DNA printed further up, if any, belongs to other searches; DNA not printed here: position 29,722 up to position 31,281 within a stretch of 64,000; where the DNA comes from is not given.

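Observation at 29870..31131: The TGT-like domain keeps the catalytic aspartates but has lost all three zinc-ligand cysteines and differs at specificity positions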

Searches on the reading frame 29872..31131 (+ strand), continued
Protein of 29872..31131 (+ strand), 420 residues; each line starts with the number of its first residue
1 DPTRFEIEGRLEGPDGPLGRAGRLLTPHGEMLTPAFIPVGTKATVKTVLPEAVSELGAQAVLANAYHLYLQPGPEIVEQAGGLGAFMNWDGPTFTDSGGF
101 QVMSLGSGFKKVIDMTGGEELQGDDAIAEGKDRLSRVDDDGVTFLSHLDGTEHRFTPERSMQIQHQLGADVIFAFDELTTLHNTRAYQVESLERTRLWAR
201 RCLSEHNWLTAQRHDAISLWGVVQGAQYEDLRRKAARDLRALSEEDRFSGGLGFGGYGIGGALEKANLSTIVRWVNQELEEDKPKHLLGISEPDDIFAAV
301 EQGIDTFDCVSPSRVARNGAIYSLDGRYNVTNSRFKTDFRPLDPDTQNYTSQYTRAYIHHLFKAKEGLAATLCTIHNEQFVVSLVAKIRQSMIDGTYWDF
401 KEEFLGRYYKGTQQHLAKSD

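Call 31: find_encoding_contigs(protein=P0005, flank=6000, max_places=1)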
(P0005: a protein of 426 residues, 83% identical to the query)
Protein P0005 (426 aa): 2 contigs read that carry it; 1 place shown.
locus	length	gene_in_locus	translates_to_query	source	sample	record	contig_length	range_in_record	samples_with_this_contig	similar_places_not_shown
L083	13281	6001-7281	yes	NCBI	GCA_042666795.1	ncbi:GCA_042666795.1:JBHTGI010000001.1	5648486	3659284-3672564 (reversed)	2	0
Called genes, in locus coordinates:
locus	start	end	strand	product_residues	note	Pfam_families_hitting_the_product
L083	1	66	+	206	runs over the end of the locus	PF06475:Glycolipid_bind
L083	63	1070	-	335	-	PF03446:NAD_binding_2 (faint), PF02153:PDH_N, PF20463:PDH_C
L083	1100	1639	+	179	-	PF27101:Rv3753c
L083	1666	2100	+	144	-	PF00383:dCMP_cyt_deam_1, PF14437:MafB19-deam, PF14439:Bd3614-deam (weak)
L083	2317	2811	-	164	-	-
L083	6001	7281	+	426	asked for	PF01702:TGT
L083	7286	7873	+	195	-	PF01596:Methyltransf_3, PF13578:Methyltransf_24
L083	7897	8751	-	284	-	PF00749:tRNA-synt_1c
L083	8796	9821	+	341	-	PF01068:DNA_ligase_A_M, PF04679:DNA_ligase_A_C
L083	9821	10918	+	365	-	PF21686:LigD_Prim-Pol, PF01896:DNA_primase_S (weak)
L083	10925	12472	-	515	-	PF08237:PE-PPE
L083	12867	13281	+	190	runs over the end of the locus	-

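Call 32: find_encoding_contigs(protein=P0002, flank=6000, max_places=1)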
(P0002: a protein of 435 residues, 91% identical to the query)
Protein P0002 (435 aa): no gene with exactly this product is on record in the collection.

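Call 35: predict_structure(alignment_id=A1)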
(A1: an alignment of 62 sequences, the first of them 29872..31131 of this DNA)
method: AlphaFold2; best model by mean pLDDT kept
length: 420 residues; sequences in the alignment: 62
mean_pLDDT: 82.3   pTM: 0.84
mean pLDDT of the five models: 82.3, 82.0, 80.8, 80.2, 79.0
residues with pLDDT >= 90: 207; 70-90: 130; 50-70: 40; < 50: 43
segments of 3 or more residues with pLDDT < 50: 41-47, 99-124, 178-182, 416-420
pLDDT, mean of each block of 10 residues (from residue 1): 89 92 95 87 47 78 84 91 89 76 37 44 50 69 77 88 94 70 73 89 96 93 83 93 97 93 71 93 89 88 88 81 91 96 83 94 92 88 93 96 92 49
secondary structure, 60 per line:
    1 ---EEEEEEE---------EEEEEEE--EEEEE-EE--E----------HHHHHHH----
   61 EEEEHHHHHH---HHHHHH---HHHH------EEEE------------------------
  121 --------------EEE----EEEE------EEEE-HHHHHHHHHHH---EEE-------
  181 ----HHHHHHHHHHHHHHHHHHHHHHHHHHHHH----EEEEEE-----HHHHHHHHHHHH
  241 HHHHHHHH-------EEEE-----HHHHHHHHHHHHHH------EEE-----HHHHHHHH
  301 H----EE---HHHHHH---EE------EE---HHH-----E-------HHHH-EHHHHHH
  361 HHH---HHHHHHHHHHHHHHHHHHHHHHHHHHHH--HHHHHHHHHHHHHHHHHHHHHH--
elements in order: E4-10 E20-26 E29-33 H50-56 E61-64 H65-70 H74-79 H83-86 E93-96 E135-137 E142-145 E152-155 H157-167 E171-173 H185-213 E218-223 H229-248 E256-259 H265-278 E285-287 H293-301 H311-316 H349-352 H355-363 H367-394 H397-418

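Call 40: fold_search(model_id=the predicted structure, library=pdb)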
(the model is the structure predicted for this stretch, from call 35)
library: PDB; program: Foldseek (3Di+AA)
matches with E <= 10: 1631; with E <= 0.001: 252
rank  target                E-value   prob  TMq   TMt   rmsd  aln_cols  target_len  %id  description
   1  3uvi                  2.8e-40  1.00  0.82  0.92   2.2       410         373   39  tRNA-guanine transglycosylase C158S C281S W326E E339Q mutant (released 2012-11-14)
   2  7a0b                  3.3e-40  1.00  0.81  0.90   2.5       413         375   38  tRNA-guanine transglycosylase C158S/C281S/Y330C/H333A mutant in complex with rac-trans-3,4-dihydroxysulfolane (released 2021-06-16)
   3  4hqv                  3.4e-40  1.00  0.82  0.92   2.2       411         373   40  tRNA-guanine transglycosylase Y106F, C158V, V233G mutant in complex with queuine (released 2012-11-21)
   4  1q2r_A                5.4e-40  1.00  0.82  0.91   2.2       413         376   39  Chemical trapping and crystal structure of a catalytic tRNA guanine transglycosylase covalent intermediate (released 2003-09-09)
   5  7adn                  6.7e-40  1.00  0.81  0.90   2.5       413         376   38  apo tRNA-guanine transglycosylase C158S/C281S/Y330C/H333A mutant (released 2021-06-16)
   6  1ozm                  8.4e-40  1.00  0.81  0.91   2.3       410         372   40  Y106F mutant of Z. mobilis TGT (released 2003-09-30)
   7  7a4x                  1.1e-39  1.00  0.81  0.90   2.6       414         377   38  tRNA-guanine transglycosylase C158S/C281S/Y330C/H333A mutant in complex with dimethyl sulfoxide (released 2021-06-16)
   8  4q8m                  1.7e-39  1.00  0.82  0.92   2.2       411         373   39  tRNA-Guanine Transglycosylase (TGT) Mutant V262T Apo Structure (released 2015-05-20)
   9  4dy1                  2.1e-39  1.00  0.81  0.92   2.1       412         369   38  tRNA-guanine transglycosylase F92C C158S C281S mutant (released 2013-03-27)
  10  6h7c                  2.6e-39  1.00  0.80  0.91   2.2       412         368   38  tRNA guanine transglycosylase H333A mutant apo structure (released 2019-08-14)
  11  4dxx                  2.7e-39  1.00  0.81  0.92   2.2       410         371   39  TGT K52M mutant crystallized at pH 8.5 (released 2013-03-27)
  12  7apm                  2.9e-39  1.00  0.81  0.91   2.3       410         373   39  tRNA-guanine transglycosylase H319C mutant spin-labeled with MTSL. (released 2020-10-28)
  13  6ygv                  3.6e-39  1.00  0.80  0.92   2.2       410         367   38  tRNA-Guanine Transglycosylase (TGT) in co-crystallized complex with (E)-N-ethyl-4-oxo-4-phenylbut-2-enamide (released 2020-04-08)
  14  6yfw                  3.6e-39  1.00  0.81  0.91   2.4       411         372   38  TGT H333F mutant crystallised at pH 8.5 (released 2020-04-08)
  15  4gd0                  3.8e-39  1.00  0.81  0.91   2.4       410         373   40  tRNA-guanine transglycosylase Y106F, C158V mutant (released 2012-08-29)
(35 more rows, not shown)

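Call 47: search_protein_representatives(protein=window:29872-31131:+)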
Query: 420 residues. Proteins with E-value up to 0.001 (for the whole library): 12533; up to 1e-10: 6360; up to 1e-30: 1235. The best 150 are listed.
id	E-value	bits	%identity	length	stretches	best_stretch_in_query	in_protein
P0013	9.8e-208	706.7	78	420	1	15-411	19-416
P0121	1.5e-145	501.9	61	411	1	1-414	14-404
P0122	1.7e-139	481.9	61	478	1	16-410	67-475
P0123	2.5e-124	432.0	55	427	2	129-402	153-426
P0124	1.4e-119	416.3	70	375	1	12-309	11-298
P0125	4.5e-116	404.8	53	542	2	17-206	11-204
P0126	2.7e-113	395.6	49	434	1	4-410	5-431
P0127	3.3e-102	359.1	49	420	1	18-409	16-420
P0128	1.0e-97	344.3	64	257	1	161-413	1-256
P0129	3.4e-96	339.3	48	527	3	123-345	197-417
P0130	1.7e-95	337.0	57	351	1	46-366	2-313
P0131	4.5e-93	329.0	52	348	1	3-329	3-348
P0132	7.6e-92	324.9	57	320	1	103-409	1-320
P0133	9.2e-91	321.4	48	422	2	133-405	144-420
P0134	1.4e-90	320.8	59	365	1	15-294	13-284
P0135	5.7e-90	318.8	46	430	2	135-415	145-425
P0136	8.8e-90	318.1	48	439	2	130-412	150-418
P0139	7.1e-88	311.9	41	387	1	19-408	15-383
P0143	1.1e-85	304.6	46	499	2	134-407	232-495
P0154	3.2e-82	293.3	43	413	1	19-405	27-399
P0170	3.2e-75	270.2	41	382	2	134-410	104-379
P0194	1.1e-70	255.3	42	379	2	133-405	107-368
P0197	1.5e-70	254.8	41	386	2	133-399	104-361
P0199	1.6e-70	254.7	38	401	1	19-406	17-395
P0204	1.1e-69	251.9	39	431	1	14-402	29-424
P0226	8.5e-67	242.4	39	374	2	133-413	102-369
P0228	1.5e-66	241.7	40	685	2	136-404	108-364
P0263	3.2e-64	234.0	38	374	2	135-404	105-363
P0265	5.5e-64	233.2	44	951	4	7-109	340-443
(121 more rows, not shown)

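Call 51: list_cluster_members(proteins=[P0127, P0139, P0154, P0170, P0194, P0197, P0199, P0204, P0226, P0263])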
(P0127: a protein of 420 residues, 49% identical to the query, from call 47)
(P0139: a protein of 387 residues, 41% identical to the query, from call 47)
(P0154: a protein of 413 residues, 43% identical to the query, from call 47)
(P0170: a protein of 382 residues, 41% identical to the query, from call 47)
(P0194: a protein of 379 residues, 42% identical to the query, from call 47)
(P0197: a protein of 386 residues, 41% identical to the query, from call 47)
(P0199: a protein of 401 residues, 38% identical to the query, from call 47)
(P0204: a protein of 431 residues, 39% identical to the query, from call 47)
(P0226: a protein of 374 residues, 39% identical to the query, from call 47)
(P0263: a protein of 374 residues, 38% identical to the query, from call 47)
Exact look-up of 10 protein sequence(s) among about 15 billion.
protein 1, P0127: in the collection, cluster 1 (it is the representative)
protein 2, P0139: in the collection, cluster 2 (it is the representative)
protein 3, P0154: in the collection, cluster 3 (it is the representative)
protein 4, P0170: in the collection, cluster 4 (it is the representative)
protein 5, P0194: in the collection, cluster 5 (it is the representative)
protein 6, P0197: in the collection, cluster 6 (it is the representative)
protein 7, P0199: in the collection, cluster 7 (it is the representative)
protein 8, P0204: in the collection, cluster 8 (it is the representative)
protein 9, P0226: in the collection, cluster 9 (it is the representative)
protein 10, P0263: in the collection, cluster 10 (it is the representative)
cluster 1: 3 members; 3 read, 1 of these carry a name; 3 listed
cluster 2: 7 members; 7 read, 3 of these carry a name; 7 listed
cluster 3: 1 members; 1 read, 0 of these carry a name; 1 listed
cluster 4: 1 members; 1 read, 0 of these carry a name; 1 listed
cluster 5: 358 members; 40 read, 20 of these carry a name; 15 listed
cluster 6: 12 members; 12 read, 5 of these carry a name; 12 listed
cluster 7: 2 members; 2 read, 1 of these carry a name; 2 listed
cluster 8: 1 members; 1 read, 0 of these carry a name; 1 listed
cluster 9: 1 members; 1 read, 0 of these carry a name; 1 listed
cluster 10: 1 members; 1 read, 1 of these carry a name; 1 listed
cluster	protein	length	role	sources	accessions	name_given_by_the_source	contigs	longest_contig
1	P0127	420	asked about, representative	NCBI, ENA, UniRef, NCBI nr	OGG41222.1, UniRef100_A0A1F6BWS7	hypothetical protein A2118_03525 [Candidatus Kaiserbacteria bacterium GWA2_50_9] | Queuine tRNA-ribosyltransferase n=1 Tax=Candidatus Kaiserbacteria bacterium GWA2_50_9 ... | MAG: hypothetical protein A2118_03525 [Candidatus Kaiserbacteria bacterium GWA2_50_9]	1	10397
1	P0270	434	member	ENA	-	-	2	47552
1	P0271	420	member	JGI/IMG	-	-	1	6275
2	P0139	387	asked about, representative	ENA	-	-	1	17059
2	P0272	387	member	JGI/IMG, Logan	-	queuine tRNA-ribosyltransferase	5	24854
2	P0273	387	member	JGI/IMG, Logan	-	queuine tRNA-ribosyltransferase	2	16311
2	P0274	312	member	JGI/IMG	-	queuine tRNA-ribosyltransferase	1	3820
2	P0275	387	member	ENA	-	-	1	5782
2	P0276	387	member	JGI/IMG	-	-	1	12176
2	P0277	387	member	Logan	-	-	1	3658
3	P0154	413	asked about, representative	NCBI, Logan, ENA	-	-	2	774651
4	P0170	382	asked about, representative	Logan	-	-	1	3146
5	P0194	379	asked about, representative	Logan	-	-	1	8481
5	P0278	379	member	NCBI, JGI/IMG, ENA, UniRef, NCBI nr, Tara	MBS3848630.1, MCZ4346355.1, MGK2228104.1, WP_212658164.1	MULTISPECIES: tRNA guanosine(34) transglycosylase Tgt [Devosia] | queuine tRNA-ribosyltransferase | Queuine tRNA-ribosyltransferase n=1 Tax=Devosia litorisediminis TaxID=2829817 ...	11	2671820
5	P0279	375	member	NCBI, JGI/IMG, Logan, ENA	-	queuine tRNA-ribosyltransferase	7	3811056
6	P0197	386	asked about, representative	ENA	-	-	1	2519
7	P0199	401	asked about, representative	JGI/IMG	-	queuine tRNA-ribosyltransferase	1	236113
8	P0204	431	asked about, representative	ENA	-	-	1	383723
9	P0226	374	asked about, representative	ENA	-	-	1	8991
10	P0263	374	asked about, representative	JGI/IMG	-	queuine tRNA-ribosyltransferase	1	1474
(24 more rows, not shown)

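Call 54: list_cluster_members(proteins=[P0135, P0143, P0121, P0122, P0126, P0136, P0265, P0228, P0125, P0129])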
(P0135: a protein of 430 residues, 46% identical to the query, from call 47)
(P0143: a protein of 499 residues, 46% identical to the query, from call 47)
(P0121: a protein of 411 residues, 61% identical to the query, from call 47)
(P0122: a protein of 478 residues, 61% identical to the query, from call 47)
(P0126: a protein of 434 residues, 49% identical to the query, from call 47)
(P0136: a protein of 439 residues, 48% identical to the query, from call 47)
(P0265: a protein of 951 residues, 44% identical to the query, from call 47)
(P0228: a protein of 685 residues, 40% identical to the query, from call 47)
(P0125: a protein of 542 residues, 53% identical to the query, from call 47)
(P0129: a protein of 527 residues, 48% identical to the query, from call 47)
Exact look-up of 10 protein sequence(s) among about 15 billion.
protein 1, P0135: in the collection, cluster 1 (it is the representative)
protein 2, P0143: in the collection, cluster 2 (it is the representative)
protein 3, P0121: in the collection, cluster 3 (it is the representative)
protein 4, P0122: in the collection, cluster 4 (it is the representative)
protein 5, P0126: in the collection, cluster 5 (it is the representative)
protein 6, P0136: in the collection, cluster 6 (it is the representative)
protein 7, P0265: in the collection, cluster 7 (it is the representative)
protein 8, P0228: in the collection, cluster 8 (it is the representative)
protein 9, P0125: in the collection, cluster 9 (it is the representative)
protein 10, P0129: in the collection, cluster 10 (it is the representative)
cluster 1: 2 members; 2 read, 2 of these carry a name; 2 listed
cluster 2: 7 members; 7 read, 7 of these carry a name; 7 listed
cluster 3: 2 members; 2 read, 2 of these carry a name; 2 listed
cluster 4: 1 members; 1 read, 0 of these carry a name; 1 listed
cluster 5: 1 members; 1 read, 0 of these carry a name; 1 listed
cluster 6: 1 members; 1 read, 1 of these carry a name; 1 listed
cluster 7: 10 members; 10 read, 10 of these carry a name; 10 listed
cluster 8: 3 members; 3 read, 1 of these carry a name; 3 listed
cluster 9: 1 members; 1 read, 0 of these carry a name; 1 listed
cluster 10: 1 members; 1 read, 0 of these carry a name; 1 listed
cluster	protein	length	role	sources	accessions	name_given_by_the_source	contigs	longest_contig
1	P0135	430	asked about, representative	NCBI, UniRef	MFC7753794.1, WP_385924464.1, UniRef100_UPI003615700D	tRNA-guanine transglycosylase [Tsukamurella soli] | tRNA-guanine transglycosylase n=1 Tax=Tsukamurella soli TaxID=644556 RepID=UPI003615700D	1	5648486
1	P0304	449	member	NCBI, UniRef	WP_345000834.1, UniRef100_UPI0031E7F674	tRNA guanosine(34) transglycosylase Tgt, partial [Tsukamurella soli] | tRNA guanosine(34) transglycosylase Tgt n=1 Tax=Tsukamurella soli TaxID=644556 ...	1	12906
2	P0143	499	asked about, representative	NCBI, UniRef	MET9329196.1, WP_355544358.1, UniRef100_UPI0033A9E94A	tRNA-guanine transglycosylase [Tsukamurella sp. NPDC003166] | tRNA-guanine transglycosylase n=1 Tax=Tsukamurella sp. NPDC003166 TaxID=3154444 ...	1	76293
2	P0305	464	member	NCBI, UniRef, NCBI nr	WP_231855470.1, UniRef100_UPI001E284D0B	tRNA-ribosyltransferase family protein [Tsukamurella pseudospumae] | tRNA-ribosyltransferase family protein n=1 Tax=Tsukamurella pseudospumae TaxID=239498 ... | tRNA guanosine(34) transglycosylase Tgt [Tsukamurella pseudospumae]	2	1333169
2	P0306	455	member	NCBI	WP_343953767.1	tRNA guanosine(34) transglycosylase Tgt, partial [Tsukamurella spumae]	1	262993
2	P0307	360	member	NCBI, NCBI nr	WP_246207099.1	tRNA-ribosyltransferase family protein [Tsukamurella spumae] | tRNA guanosine(34) transglycosylase Tgt [Tsukamurella spumae]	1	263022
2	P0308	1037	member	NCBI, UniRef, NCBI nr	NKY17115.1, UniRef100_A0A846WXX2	DHA2 family efflux MFS transporter permease subunit [Tsukamurella spumae] | DHA2 family efflux MFS transporter permease subunit n=3 Tax=Tsukamurella spumae ...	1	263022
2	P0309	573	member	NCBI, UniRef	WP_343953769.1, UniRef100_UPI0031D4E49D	MDR family MFS transporter, partial [Tsukamurella spumae] | MDR family MFS transporter n=1 Tax=Tsukamurella spumae TaxID=44753 RepID=UPI0031D4E49D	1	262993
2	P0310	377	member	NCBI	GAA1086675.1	tRNA guanosine(34) transglycosylase Tgt [Tsukamurella spumae]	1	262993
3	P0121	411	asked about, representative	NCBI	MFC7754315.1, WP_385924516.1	tRNA guanosine(34) transglycosylase Tgt [Tsukamurella soli]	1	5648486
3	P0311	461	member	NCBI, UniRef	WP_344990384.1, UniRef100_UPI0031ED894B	tRNA guanosine(34) transglycosylase Tgt, partial [Tsukamurella soli] | tRNA guanosine(34) transglycosylase Tgt n=2 Tax=Tsukamurella soli TaxID=644556 ...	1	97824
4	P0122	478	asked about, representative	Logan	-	-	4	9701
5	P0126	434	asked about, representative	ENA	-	-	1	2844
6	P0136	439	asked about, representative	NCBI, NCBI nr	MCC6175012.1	MAG: tRNA guanosine(34) transglycosylase Tgt [Chloroflexi bacterium] | tRNA guanosine(34) transglycosylase Tgt [Chloroflexota bacterium]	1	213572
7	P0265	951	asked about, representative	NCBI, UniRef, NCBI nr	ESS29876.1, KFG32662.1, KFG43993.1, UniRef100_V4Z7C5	queuine tRNA ribosyl transferase [Toxoplasma gondii GAB2-2007-GAL-DOM2] | Queuine tRNA ribosyl transferase n=4 Tax=Toxoplasma gondii TaxID=5811 RepID=V4Z7C5_TOXGV | queuine tRNA ribosyl transferase [Toxoplasma gondii VEG]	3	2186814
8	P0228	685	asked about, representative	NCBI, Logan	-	-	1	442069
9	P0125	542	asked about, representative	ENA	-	-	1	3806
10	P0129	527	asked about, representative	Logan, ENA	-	-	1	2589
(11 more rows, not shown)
